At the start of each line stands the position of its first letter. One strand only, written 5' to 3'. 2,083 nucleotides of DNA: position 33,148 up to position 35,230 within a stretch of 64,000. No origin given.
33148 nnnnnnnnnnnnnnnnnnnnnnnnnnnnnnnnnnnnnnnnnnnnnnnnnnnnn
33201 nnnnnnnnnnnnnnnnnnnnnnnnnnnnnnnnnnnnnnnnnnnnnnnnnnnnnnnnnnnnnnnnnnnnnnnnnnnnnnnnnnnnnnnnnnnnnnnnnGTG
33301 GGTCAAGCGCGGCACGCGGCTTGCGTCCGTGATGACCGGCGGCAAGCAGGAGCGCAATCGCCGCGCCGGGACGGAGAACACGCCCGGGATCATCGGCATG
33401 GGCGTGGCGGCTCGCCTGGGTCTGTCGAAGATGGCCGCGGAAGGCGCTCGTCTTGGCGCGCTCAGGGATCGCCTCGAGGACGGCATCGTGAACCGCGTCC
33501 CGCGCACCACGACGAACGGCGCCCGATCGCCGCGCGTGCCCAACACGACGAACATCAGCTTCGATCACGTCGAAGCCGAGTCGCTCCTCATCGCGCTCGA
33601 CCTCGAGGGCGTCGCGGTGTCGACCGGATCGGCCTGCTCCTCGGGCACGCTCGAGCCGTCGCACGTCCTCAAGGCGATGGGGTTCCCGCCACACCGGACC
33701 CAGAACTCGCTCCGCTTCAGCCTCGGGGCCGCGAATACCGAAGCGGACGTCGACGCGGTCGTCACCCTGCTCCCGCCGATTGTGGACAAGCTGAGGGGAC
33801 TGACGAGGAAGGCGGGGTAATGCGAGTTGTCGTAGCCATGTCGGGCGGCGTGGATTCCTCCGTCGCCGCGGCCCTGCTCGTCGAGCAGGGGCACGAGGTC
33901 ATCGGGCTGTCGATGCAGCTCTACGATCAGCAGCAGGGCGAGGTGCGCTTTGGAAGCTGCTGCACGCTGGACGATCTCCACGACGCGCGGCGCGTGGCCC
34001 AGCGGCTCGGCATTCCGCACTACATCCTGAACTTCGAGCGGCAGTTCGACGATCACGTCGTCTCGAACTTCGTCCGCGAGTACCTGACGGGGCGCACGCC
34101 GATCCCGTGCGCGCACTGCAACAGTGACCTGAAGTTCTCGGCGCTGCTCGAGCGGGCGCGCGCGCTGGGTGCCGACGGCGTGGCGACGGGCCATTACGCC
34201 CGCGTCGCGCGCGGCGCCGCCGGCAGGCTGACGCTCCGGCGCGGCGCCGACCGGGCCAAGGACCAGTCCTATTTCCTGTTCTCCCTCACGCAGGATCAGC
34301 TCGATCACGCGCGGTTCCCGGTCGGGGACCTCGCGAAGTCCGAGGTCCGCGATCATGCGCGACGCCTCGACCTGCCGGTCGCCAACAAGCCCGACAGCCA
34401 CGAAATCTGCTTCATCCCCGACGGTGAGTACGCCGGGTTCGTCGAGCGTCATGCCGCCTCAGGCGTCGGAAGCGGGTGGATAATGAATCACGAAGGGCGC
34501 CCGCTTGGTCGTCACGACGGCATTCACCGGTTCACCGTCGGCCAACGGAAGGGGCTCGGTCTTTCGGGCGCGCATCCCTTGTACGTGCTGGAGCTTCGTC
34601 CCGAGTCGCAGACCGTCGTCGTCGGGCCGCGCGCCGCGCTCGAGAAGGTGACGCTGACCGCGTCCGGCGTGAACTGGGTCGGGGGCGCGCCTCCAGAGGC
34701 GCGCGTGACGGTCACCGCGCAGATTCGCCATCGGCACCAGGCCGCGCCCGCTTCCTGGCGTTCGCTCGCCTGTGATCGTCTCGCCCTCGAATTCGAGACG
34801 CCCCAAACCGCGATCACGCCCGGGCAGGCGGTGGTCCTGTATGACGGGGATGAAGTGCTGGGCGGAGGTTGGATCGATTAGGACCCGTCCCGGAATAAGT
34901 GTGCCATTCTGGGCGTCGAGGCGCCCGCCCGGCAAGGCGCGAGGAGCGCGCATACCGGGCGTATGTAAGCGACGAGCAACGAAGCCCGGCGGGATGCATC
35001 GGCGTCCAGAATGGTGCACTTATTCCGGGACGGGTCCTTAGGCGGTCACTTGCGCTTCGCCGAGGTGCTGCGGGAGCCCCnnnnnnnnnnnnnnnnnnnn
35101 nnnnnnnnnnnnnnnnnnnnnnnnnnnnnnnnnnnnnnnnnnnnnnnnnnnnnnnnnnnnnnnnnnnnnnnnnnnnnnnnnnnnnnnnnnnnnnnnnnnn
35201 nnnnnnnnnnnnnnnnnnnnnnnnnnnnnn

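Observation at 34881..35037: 157-nt hairpin element inserted exactly between two convergent stop codons, with a TTA target-site duplication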

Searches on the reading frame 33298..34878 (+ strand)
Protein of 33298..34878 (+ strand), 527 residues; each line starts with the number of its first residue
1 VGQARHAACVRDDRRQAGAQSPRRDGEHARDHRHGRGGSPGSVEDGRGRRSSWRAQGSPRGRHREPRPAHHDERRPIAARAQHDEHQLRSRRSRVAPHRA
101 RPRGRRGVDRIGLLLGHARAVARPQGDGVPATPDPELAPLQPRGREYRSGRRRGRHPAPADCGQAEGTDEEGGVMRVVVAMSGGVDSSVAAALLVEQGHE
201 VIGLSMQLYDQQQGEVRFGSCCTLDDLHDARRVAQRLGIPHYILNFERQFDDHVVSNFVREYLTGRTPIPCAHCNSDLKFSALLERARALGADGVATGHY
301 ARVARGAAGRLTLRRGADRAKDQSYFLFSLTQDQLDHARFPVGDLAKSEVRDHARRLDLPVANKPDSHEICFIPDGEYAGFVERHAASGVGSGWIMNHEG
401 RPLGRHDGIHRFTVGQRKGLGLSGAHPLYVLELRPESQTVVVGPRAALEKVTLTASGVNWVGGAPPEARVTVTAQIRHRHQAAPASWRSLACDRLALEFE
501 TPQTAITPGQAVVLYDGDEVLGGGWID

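Call 12: search_protein_families(library=ncbifam, proteins=[window:33298-34878:+])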
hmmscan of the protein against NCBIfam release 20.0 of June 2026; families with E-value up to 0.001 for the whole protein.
window:33298-34878:+ (527 aa): 10 families
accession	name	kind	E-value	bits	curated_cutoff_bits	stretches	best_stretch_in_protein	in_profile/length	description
NF001138.1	PRK00143.1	equivalog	5.4e-133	443.2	284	1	176-526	1-345/345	tRNA 2-thiouridine(34) synthase MnmA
TIGR00420.1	trmU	equivalog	3.5e-103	345.1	236.95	1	175-526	1-351/351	tRNA 2-thiouridine(34) synthase MnmA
NF011258.0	PRK14664.1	equivalog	3.9e-75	253.2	680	1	175-526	6-345/362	tRNA 2-thiouridine(34) synthase MnmA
NF011259.0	PRK14665.1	equivalog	1.1e-60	205.5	364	1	176-526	7-358/360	tRNA 2-thiouridine(34) synthase MnmA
TIGR00268.2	TIGR00268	equivalog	5.1e-08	32.5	150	1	175-298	14-118/259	ATP-dependent sacrificial sulfur transferase LarE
NF010587.0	PRK13980.1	equivalog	8.9e-08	31.6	255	1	171-248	28-96/267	NAD+ synthase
TIGR00364.1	TIGR00364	equivalog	4.9e-05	23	150.3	1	178-247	2-60/201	7-cyano-7-deazaguanine synthase QueC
TIGR00552.1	nadE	equivalog_domain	5.8e-05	22.4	63.65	0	172-213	20-63/251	NAD(+) synthase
NF002048.0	PRK00876.1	subfamily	0.00014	20.8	313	1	177-219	40-84/330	NAD(+) synthase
NF006222.0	PRK08349.1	subfamily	0.00039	20.3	251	1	175-215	1-41/198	hypothetical protein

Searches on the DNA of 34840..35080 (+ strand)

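Call 11: search_dna_similar(query=window:34881-35037:+, collection=plasmids, mode=distant, max_rows=40, max_evalue=0.001)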
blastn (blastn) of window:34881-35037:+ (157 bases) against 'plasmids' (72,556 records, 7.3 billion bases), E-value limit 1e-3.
No match.

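Call 20: search_rna_families(source=window, start=34840, end=35080, threshold=evalue, max_evalue=10, show_alignments=2)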
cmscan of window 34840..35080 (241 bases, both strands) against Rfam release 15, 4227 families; matches with E-value up to 10: 3.
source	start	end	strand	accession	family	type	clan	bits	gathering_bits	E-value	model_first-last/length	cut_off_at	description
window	34902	35016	+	RF04062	MIR949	Gene; miRNA;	-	19.3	100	0.25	1-106/106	no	MIR949 microRNA precursor family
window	34908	35010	+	RF03819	mir-Ro6-3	Gene; miRNA;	-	17.3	79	2.7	1-72/72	no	mir-Ro6-3 microRNA precursor family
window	34912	34973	-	RF03870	mir-2040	Gene; miRNA;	-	17.2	51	1.1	1-81/81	no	mir-2040 microRNA precursor family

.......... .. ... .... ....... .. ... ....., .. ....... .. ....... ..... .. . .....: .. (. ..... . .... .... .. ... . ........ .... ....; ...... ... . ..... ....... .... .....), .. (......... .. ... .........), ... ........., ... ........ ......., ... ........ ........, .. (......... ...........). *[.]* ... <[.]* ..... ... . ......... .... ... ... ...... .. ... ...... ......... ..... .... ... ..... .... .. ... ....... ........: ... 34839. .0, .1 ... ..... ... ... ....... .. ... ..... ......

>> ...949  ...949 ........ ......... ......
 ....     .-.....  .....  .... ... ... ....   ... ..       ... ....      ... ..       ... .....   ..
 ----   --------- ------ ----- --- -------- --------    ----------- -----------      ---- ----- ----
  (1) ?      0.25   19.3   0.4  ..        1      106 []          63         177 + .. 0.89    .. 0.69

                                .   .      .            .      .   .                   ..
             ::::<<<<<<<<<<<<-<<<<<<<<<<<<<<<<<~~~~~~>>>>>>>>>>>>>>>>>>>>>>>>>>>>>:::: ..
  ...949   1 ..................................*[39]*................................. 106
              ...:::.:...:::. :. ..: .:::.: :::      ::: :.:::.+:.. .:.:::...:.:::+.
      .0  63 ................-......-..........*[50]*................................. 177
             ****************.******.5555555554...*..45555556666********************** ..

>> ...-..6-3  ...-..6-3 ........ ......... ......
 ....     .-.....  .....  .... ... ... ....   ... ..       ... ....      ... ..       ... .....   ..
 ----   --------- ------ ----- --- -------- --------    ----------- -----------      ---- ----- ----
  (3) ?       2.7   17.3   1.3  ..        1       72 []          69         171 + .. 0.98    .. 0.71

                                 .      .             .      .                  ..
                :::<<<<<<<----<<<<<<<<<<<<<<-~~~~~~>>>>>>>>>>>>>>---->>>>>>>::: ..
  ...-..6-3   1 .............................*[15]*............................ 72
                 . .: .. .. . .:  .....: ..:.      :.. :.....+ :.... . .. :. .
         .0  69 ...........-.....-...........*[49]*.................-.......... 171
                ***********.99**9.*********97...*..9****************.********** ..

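Call 60: search_dna_similar(query=window:34881-35037:+, collection=phages, mode=distant, max_evalue=0.001)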
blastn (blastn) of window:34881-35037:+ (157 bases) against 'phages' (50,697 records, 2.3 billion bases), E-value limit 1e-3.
No match.
